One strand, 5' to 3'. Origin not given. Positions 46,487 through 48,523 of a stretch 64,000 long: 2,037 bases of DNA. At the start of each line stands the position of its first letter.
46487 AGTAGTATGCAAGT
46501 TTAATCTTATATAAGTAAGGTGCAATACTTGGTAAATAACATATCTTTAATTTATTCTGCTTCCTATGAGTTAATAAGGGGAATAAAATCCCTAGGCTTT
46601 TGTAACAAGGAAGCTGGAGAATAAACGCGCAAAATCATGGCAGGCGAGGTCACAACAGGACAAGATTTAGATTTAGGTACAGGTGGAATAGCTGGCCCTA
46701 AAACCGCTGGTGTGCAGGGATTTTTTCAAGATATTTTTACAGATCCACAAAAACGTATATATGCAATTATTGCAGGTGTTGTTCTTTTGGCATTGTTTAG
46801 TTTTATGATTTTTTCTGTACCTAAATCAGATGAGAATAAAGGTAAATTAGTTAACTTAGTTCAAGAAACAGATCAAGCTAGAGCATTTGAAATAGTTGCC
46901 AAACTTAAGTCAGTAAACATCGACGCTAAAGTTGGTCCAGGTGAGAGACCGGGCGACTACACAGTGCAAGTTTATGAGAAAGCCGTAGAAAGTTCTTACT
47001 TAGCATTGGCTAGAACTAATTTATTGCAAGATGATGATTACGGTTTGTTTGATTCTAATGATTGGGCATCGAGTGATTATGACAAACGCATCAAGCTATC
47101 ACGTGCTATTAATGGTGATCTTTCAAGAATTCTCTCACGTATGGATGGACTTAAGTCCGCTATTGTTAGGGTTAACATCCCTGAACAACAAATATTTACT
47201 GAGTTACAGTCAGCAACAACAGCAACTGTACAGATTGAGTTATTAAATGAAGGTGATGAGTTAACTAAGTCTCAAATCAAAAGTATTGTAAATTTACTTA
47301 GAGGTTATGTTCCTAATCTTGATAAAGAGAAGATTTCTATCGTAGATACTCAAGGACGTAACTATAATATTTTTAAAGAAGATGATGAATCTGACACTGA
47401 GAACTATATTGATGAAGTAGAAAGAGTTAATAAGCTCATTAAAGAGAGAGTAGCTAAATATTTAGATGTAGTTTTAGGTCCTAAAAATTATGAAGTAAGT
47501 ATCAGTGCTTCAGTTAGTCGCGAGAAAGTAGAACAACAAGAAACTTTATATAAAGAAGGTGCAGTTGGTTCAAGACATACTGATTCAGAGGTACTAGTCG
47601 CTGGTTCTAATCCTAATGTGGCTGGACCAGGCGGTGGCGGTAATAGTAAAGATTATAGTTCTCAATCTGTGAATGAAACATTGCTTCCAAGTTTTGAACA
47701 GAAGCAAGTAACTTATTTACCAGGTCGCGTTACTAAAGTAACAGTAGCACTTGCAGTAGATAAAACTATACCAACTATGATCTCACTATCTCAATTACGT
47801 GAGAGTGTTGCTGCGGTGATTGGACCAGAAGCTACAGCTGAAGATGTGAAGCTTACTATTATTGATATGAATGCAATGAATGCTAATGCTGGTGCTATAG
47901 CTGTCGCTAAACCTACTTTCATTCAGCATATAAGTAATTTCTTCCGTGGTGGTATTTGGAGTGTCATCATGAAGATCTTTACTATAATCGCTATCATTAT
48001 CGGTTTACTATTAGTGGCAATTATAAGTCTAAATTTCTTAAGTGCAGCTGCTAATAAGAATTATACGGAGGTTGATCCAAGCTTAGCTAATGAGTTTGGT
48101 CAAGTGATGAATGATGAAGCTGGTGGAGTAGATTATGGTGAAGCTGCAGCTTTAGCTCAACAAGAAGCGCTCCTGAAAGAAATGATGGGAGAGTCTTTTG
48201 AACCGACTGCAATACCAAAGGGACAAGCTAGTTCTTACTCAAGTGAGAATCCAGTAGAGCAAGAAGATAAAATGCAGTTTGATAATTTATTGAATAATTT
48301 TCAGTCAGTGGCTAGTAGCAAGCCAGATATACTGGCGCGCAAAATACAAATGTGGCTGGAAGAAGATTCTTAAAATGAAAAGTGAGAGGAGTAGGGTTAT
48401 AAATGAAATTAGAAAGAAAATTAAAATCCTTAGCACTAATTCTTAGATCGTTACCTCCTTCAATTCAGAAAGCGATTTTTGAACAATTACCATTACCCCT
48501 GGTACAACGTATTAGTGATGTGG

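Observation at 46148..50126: Minimal flagellar cluster: fliE-fliF, a 124 aa ORF in place of fliG, and FliH with a long acidic tail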

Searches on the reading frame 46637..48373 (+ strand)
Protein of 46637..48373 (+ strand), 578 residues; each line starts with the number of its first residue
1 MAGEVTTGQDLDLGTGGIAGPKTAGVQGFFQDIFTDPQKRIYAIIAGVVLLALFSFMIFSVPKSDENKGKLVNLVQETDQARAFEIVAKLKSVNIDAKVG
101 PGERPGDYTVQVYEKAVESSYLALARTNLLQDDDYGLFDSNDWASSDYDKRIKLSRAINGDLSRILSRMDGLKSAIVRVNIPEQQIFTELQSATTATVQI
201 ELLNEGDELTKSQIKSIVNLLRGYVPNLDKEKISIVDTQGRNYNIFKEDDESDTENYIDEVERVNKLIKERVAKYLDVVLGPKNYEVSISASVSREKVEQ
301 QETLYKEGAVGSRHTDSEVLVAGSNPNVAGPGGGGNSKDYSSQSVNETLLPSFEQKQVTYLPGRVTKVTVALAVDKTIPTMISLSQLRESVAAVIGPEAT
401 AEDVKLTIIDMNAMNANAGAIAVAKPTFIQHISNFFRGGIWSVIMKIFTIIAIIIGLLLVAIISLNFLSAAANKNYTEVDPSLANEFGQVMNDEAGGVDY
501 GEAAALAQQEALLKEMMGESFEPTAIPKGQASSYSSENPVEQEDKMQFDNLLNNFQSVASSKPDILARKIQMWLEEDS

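Call 3: search_protein_families(library=pfam, proteins=[window:46637-48373:+], max_evalue=1)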
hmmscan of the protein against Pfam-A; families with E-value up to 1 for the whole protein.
window:46637-48373:+ (578 aa): 4 families
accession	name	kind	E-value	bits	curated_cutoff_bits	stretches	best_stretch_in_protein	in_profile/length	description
PF01514.23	YscJ_FliF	-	1.1e-33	117.1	24.4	1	69-242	4-176/179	Secretory protein of YscJ/FliF family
PF08345.17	YscJ_FliF_C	-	4.3e-11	43.9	23.8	1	276-411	1-145/147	Flagellar M-ring protein C-terminal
PF23966.1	DUF7294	-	0.018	15.5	27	0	227-279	13-65/66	Domain of unknown function (DUF7294)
PF13190.11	PDGLE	-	0.44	10.8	27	0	453-514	3-65/102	PDGLE domain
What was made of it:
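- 46637..48373 (+): fliF, encoding the MS-ring protein (578 aa). PF01514 at 1.1e-33 and PF08345 at 4.3e-11 (call 3).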

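Call 4: search_protein_families(library=ncbifam, proteins=[window:46637-48373:+], max_evalue=1)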
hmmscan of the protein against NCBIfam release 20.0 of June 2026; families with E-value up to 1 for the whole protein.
window:46637-48373:+ (578 aa): 6 families
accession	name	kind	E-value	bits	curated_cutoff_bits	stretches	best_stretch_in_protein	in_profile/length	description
TIGR00206.1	fliF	equivalog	2.9e-33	115.6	129.75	1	39-346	23-335/555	flagellar basal-body MS-ring/collar protein FliF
TIGR02544.1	III_secr_YscJ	equivalog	1e-15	58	161.95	1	74-240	22-188/193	type III secretion system inner membrane ring lipoprotein SctJ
NF004606.0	PRK05934.1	equivalog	0.00065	19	297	1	168-248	82-158/341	type III secretion system protein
NF011852.0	PRK15324.1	equivalog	0.0037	16.8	261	1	73-238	22-188/252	EscJ/YscJ/HrcJ family type III secretion inner membrane ring protein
NF004931.0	PRK06287.1-2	equivalog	0.07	13.4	142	0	444-467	73-96/107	cobalt transport protein CbiN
NF045939.1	MHJ_0274_fam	hypoth_equivalog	0.58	9.9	80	0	42-79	3-40/165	MHJ_0274 family protein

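Call 25: find_homologous_proteins(query=window:46637-48373:+, max_evalue=1e-10)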
Query window:46637-48373:+ (578 aa): 85 proteins with E <= 1e-10 among 8000 candidates.
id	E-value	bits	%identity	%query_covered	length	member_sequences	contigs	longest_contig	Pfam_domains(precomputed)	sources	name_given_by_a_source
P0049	0.0e+0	1247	100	100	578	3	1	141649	PF08345.18,PF01514.24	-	-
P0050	0.0e+0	1138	91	100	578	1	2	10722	PF08345.18,PF01514.24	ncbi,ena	-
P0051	0.0e+0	1081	85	100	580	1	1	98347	PF08345.18,PF01514.24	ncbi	-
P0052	5.2e-262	888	72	100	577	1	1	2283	PF08345.18,PF01514.24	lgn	-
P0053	1.4e-258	877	72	100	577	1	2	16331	PF08345.18,PF01514.24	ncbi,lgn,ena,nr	ncbi:MAG: hypothetical protein O3C63_07155 [Cyanobacteria bacterium]|nr:hypothetical protein [Cyanob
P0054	7.3e-256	868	71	100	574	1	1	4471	PF08345.18,PF01514.24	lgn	-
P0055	3.8e-255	866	70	100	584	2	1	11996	PF08345.18,PF01514.24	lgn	-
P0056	6.8e-254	861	71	100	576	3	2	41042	PF08345.18,PF01514.24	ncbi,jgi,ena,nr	ncbi:MAG: hypothetical protein HOA17_05935 [Candidatus Melainabacteria bacterium]|jgi:flagellar M-ri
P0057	1.6e-245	834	67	100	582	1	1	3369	PF08345.18,PF01514.24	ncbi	-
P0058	6.5e-236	802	65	100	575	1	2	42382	PF08345.18,PF01514.24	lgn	-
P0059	1.0e-232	792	65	100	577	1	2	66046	PF08345.18,PF01514.24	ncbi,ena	-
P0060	1.1e-231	788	63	100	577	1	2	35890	PF08345.18,PF01514.24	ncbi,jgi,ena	jgi:flagellar biosynthesis/type III secretory pathway M-ring protein FliF/YscJ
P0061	1.7e-231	788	64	100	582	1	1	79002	PF08345.18,PF01514.24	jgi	jgi:flagellar biosynthesis/type III secretory pathway M-ring protein FliF/YscJ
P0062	5.6e-231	786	64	100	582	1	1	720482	PF08345.18,PF01514.24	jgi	jgi:flagellar M-ring protein FliF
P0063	9.0e-231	785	65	100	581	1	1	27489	PF08345.18,PF01514.24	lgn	-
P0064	2.7e-229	780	62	100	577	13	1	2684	PF08345.18,PF01514.24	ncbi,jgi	jgi:flagellar biosynthesis/type III secretory pathway M-ring protein FliF/YscJ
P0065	3.6e-228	777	64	100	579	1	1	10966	PF08345.18,PF01514.24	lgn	-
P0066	2.0e-227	774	62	100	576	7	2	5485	PF08345.18,PF01514.24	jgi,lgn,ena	jgi:flagellar M-ring protein FliF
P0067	1.4e-226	771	63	100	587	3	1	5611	PF08345.18,PF01514.24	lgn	-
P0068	5.5e-223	759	61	100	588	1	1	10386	PF08345.18,PF01514.24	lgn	-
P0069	6.6e-223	759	61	100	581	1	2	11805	PF08345.18,PF01514.24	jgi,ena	-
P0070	1.0e-222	759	63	100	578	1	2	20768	PF08345.18,PF01514.24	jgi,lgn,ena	-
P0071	1.3e-222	758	63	100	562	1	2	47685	PF08345.18,PF01514.24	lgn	-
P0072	7.5e-222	756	63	100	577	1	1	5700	PF08345.18,PF01514.24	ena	-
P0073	1.0e-219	749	63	100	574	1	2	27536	PF08345.18,PF01514.24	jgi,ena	jgi:flagellar M-ring protein FliF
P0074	3.4e-217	740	60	100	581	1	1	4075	PF08345.18,PF01514.24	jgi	jgi:flagellar M-ring protein FliF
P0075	9.2e-217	739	60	100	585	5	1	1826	PF08345.18,PF01514.24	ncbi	-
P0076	4.6e-214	730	60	100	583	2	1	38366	PF08345.18,PF01514.24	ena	-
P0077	5.7e-214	730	60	100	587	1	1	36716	PF08345.18,PF01514.24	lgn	-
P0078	9.4e-212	722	60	100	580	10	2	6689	PF08345.18,PF01514.24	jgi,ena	jgi:flagellar biosynthesis/type III secretory pathway M-ring protein FliF/YscJ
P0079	1.2e-211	722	59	100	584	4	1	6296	PF08345.18,PF01514.24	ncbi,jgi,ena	jgi:flagellar biosynthesis/type III secretory pathway M-ring protein FliF/YscJ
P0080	1.8e-211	722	60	100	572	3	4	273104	PF08345.18,PF01514.24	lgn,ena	-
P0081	1.6e-207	708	59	100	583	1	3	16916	PF08345.18,PF01514.24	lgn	-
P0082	7.5e-205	700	58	100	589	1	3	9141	PF08345.18,PF01514.24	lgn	-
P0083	2.5e-201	688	58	100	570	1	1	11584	PF08345.18,PF01514.24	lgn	-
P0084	5.7e-201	687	71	79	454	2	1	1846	PF08345.18,PF01514.24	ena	-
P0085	8.7e-201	686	58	100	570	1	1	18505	PF08345.18,PF01514.24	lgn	-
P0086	1.2e-197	676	57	96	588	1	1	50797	PF08345.18,PF01514.24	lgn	-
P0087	2.6e-194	665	58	98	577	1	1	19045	PF08345.18,PF01514.24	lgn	-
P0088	6.0e-194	664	56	99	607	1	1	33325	PF08345.18,PF01514.24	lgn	-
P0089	4.6e-192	657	54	100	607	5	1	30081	PF08345.18,PF01514.24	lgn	-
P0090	3.4e-190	651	56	95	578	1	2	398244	PF08345.18,PF01514.24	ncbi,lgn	-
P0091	1.2e-189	650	54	100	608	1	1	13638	PF08345.18,PF01514.24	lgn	-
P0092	2.5e-189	648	55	100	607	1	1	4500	PF08345.18,PF01514.24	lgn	-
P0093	8.5e-189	647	54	100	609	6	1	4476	PF08345.18,PF01514.24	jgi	-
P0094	1.5e-188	646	56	96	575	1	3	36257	PF01514.24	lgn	-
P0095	3.4e-188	645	55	95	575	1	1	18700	PF08345.18,PF01514.24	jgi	jgi:flagellar M-ring protein FliF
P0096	5.1e-188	644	54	100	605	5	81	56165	PF08345.18,PF01514.24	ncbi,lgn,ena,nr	ncbi:MAG: hypothetical protein MK033_03355 [Candidatus Caenarcaniphilales bacterium]|nr:hypothetical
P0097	2.5e-187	642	54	100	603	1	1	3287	PF08345.18,PF01514.24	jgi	-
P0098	1.1e-186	640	54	99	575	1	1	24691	PF08345.18,PF01514.24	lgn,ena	-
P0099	4.2e-186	638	54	100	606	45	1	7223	PF08345.18,PF01514.24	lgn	-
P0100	4.8e-186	638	54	100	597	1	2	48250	PF08345.18,PF01514.24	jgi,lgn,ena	jgi:flagellar M-ring protein FliF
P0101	7.2e-186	637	54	100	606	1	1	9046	PF08345.18,PF01514.24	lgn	-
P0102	8.9e-186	637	54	100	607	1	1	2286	PF08345.18,PF01514.24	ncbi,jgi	jgi:flagellar M-ring protein FliF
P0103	1.2e-185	636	54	100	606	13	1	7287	PF08345.18,PF01514.24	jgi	jgi:flagellar M-ring protein FliF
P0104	1.2e-185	636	54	100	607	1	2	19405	PF08345.18,PF01514.24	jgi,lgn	jgi:flagellar M-ring protein FliF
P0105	3.8e-185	635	55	100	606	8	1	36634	PF08345.18,PF01514.24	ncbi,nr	ncbi:MAG: flagellar M-ring protein FliF C-terminal domain-containing protein [Candidatus Melainabact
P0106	1.4e-182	626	64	81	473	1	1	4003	PF08345.18,PF01514.24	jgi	-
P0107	1.6e-175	603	54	100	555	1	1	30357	PF08345.18,PF01514.24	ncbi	-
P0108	1.6e-175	603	56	95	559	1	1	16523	PF08345.18,PF01514.24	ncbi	-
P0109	4.4e-175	601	51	100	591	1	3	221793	PF08345.18,PF01514.24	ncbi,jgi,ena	jgi:flagellar M-ring protein FliF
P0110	1.2e-174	600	55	95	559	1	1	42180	PF08345.18,PF01514.24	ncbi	-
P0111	1.3e-173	597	54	99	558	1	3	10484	PF08345.18,PF01514.24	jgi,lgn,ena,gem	-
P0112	2.8e-168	579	52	100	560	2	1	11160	PF08345.18,PF01514.24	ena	-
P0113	5.9e-142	492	65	61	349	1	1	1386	PF01514.24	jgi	jgi:flagellar M-ring protein FliF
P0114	1.0e-103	366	56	55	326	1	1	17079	PF08345.18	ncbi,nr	ncbi:MAG: hypothetical protein LW817_05960, partial [Candidatus Caenarcaniphilales bacterium]|nr:hyp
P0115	3.0e-103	364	38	97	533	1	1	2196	PF08345.18,PF01514.24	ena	-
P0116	6.8e-102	360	38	93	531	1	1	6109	PF08345.18,PF01514.24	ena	-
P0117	1.2e-100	356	38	89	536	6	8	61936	PF08345.18,PF01514.24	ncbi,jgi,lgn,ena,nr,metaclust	ncbi:MAG: flagellar M-ring protein FliF [Candidatus Melainabacteria bacterium RIFCSPLOWO2_02_FULL_35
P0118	4.2e-100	354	37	88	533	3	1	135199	PF08345.18,PF01514.24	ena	-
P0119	5.0e-100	354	39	93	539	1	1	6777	PF08345.18,PF01514.24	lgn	-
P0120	5.8e-100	354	36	93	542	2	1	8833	PF08345.18,PF01514.24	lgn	-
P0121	3.3e-97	344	37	93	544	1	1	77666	PF08345.18,PF01514.24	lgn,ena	-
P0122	4.8e-95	337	35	92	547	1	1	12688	PF08345.18,PF01514.24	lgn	-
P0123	4.9e-95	337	38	89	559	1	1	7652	PF08345.18,PF01514.24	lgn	-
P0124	6.1e-95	337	46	62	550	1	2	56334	PF08345.18,PF01514.24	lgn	-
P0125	1.9e-93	332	37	93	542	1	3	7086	PF08345.18,PF01514.24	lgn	-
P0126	3.9e-32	130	29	66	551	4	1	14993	PF08345.18,PF01514.24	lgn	-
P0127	2.6e-27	114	30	60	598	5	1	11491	PF08345.18,PF01514.24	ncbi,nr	ncbi:MAG: hypothetical protein IJ877_00515 [Candidatus Gastranaerophilales bacterium]|nr:hypothetica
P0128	4.8e-26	110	30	51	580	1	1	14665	PF08345.18,PF01514.24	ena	-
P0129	4.6e-25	106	28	71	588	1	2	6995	PF08345.18,PF01514.24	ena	-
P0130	8.7e-17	79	24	60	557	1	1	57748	PF08345.18,PF01514.24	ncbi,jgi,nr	ncbi:MAG: flagellar M-ring protein FliF [Chloroflexi bacterium]|nr:flagellar M-ring protein FliF [Ch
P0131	2.7e-14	71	29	51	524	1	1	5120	PF08345.18,PF01514.24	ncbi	-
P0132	7.3e-13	66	25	58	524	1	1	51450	PF08345.18,PF01514.24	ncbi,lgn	-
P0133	6.1e-11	60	26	45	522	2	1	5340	PF08345.18,PF01514.24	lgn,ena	-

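Call 26: find_encoding_contigs(protein=P0117, flank=10000, max_places=1)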
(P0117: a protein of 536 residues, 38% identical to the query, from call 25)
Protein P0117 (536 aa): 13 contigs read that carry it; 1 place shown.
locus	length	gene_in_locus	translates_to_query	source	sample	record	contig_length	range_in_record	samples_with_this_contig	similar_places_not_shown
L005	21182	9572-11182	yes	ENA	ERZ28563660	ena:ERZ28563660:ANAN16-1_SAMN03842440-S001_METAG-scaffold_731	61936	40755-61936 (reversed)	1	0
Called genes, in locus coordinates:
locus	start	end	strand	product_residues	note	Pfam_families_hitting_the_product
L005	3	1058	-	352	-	?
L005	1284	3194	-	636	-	-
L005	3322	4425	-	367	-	-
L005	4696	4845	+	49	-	-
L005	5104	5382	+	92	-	-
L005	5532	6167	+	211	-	PF22692:LlgE_F_G_D1 (weak), PF06429:Flg_bbr_C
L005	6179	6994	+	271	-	PF22692:LlgE_F_G_D1, PF06429:Flg_bbr_C (weak)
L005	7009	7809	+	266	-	-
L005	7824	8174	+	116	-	-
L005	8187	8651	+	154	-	PF00460:Flg_bb_rod, PF06429:Flg_bbr_C (weak)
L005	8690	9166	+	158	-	PF01464:SLT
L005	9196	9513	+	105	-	PF02049:FliE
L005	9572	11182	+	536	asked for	PF01514:YscJ_FliF, PF08345:YscJ_FliF_C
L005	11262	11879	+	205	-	-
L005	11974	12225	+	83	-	PF00550:PP-binding, PF14573:PP-binding_2 (weak)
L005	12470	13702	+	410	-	PF00109:ketoacyl-synt, PF02801:Ketoacyl-synt_C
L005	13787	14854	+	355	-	-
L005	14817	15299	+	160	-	-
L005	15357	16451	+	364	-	PF04055:Radical_SAM, PF19288:CofH_C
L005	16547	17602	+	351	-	-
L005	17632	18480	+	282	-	PF01479:S4, PF22421:SYY_C-terminal (weak), PF01728:FtsJ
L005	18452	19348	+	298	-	PF01513:NAD_kinase, PF20143:NAD_kinase_C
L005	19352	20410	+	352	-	PF00793:DAHP_synth_1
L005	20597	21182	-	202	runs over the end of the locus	-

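Call 27: find_encoding_contigs(protein=P0127, flank=10000, max_places=1)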
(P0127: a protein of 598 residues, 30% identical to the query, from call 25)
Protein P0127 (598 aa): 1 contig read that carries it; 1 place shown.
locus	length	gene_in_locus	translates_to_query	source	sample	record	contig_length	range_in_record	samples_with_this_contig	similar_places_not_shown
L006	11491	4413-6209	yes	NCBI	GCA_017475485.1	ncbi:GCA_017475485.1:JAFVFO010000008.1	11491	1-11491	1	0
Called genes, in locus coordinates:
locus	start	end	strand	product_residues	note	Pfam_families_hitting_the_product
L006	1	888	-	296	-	?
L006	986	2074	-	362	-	-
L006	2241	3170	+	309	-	PF00140:Sigma70_r1_2, PF04542:Sigma70_r2, PF04539:Sigma70_r3, PF04545:Sigma70_r4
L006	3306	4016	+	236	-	PF01464:SLT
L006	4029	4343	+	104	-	PF02049:FliE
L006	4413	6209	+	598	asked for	PF01514:YscJ_FliF, PF08345:YscJ_FliF_C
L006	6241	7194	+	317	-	-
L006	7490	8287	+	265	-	PF02108:FliH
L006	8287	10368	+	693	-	PF00771:FHIPEP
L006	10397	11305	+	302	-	-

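Call 31: search_protein_families(library=pfam, proteins=[L006:6241-7194:+, L006:10397-11305:+, L006:986-2074:-, L005:7009-7809:+, L005:7824-8174:+], max_evalue=1)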
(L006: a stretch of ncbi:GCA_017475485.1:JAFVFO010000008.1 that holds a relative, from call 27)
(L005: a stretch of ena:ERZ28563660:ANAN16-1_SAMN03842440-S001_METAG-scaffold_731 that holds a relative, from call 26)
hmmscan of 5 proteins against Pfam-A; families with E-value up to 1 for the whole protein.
L006:6241-7194:+ (317 aa): 2 families
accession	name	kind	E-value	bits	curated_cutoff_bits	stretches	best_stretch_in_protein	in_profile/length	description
PF19400.4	DUF5975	-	0.058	13.9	25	1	132-186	22-75/125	Family of unknown function (DUF5975)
PF07688.17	KaiA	-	0.39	11.3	22.2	0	195-241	17-64/122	KaiA C-terminal domain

L006:10397-11305:+ (302 aa): 0 families

L006:986-2074:- (362 aa): 1 family
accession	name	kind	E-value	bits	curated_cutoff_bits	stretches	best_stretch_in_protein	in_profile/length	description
PF04388.17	Hamartin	-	0.28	10.4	25.9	1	79-215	355-491/727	Hamartin protein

L005:7009-7809:+ (266 aa): 0 families

L005:7824-8174:+ (116 aa): 1 family
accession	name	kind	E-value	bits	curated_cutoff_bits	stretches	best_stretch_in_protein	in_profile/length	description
PF00460.25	Flg_bb_rod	-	0.00041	20.7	20.7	1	17-36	11-30/31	Flagella basal body rod protein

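Call 42: find_encoding_contigs(protein=P0049, flank=1000, max_places=3)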
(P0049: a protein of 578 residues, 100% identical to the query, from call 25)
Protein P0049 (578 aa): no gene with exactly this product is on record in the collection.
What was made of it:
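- On Complete bacterial flagellum (motility organelle): The rest of the genome could not be retrieved (call 42).
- I could not retrieve the rest of this genome (call 42).
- Tried and rejected: Looking up the window's own FliF in the contig index returned 'not on record' (call 42).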

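Call 43: find_homologous_proteins(query=L006:6241-7194:+, max_evalue=0.01)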
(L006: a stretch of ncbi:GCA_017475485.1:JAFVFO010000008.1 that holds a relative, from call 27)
Query L006:6241-7194:+ (317 aa): 287 proteins with E <= 0.01 among 2364 candidates; the best 120 are listed.
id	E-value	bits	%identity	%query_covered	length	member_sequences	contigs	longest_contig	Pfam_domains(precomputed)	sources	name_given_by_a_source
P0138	5.6e-197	671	100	100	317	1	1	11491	-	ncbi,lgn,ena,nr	ncbi:MAG: hypothetical protein IJ877_00520 [Candidatus Gastranaerophilales bacterium]|nr:hypothetica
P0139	7.4e-169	579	86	100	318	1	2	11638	-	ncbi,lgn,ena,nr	ncbi:hypothetical protein IJ531_05505 [bacterium]|nr:hypothetical protein [bacterium]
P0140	1.5e-162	558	82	100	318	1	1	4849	-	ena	-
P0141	3.1e-162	557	81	100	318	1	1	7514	-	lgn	-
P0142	1.9e-161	554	81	100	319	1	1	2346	-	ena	-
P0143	4.1e-161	553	81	100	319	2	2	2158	-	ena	-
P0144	2.0e-160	551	80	100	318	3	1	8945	-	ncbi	-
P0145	1.5e-159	548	81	100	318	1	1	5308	-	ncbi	-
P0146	1.0e-157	542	79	100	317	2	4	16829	-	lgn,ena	-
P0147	2.2e-157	541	81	100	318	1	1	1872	-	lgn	-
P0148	2.5e-157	541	80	100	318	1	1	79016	-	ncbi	-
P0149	2.0e-156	538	79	100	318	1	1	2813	-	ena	-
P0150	2.8e-154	531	77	100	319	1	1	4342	-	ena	-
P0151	7.7e-154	529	80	99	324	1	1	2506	-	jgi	-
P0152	2.0e-153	528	79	98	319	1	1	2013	-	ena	-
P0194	2.0e-136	472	69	98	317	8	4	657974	-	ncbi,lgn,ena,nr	ncbi:MAG: hypothetical protein IKU37_01035 [Candidatus Gastranaerophilales bacterium]|nr:hypothetica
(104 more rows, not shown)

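Call 45: search_solved_structures(query=A2, max_evalue=10, show_alignments=3)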
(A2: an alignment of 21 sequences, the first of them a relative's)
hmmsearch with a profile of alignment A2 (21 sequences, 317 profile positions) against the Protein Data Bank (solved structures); distinct sequences matched with E-value up to 10: 0.

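Call 58: find_encoding_contigs(protein=P0194, flank=10000, max_places=1)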
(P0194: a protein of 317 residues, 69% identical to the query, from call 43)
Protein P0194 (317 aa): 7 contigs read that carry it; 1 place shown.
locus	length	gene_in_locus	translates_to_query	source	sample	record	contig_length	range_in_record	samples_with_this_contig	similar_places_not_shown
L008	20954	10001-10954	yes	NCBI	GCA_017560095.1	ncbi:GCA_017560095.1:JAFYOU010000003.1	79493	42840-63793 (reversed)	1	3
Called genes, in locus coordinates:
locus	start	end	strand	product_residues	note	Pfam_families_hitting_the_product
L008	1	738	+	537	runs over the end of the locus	PF12895:ANAPC3 (faint), PF13414:TPR_11 (faint), PF14559:TPR_19 (faint), PF07719:TPR_2 (faint), PF13181:TPR_8 (faint), PF13428:TPR_14 (faint), PF23914:TPR_CcmH_CycH (weak)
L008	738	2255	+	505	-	PF13541:ChlI, PF00493:MCM (faint), PF00158:Sigma54_activat (faint), PF01078:Mg_chelatase, PF07728:AAA_5 (weak), PF13335:Mg_chelatase_C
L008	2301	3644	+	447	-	PF00636:Ribonuclease_3 (weak), PF14622:Ribonucleas_3_3, PF00636:Ribonuclease_3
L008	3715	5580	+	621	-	PF01545:Cation_efflux, PF16916:ZT_dimer, PF00571:CBS, PF03471:CorC_HlyC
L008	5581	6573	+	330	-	PF01210:NAD_Gly3P_dh_N, PF07479:NAD_Gly3P_dh_C, PF20618:GPD_NAD_C_bact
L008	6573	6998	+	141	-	-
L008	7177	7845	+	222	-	PF01464:SLT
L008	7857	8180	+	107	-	PF02049:FliE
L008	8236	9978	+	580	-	PF01514:YscJ_FliF, PF08345:YscJ_FliF_C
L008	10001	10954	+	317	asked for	-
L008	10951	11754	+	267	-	PF02108:FliH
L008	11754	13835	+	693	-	PF00771:FHIPEP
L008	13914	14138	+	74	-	-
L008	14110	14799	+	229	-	PF10105:DUF2344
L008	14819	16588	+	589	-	PF10150:RNase_E_G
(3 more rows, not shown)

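Call 59: predict_structure(alignment_id=A3)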
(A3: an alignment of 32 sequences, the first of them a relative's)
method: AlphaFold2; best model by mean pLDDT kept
length: 317 residues; sequences in the alignment: 32
mean_pLDDT: 84.0   pTM: 0.51
mean pLDDT of the five models: 84.0, 80.5, 76.6, 73.6, 71.8
residues with pLDDT >= 90: 93; 70-90: 194; 50-70: 20; < 50: 10
segments of 3 or more residues with pLDDT < 50: 163-169
pLDDT, mean of each block of 10 residues (from residue 1): 74 94 88 94 96 87 90 93 91 92 92 85 81 87 85 78 48 65 87 87 85 88 86 82 68 69 88 90 87 83 82 84
secondary structure, 60 per line:
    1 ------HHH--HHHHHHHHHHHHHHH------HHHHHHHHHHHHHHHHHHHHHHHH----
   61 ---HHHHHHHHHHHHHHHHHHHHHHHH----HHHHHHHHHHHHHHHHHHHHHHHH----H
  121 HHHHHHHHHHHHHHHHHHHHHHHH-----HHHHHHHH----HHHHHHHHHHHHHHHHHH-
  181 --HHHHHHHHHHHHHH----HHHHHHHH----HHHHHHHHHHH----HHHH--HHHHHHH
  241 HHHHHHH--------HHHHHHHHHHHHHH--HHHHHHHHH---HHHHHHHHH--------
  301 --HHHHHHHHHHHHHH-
elements in order: H12-26 H33-56 H64-87 H92-115 H120-144 H150-157 H162-179 H183-196 H201-208 H213-223 H228-231 H234-247 H256-269 H272-280 H284-292 H303-316
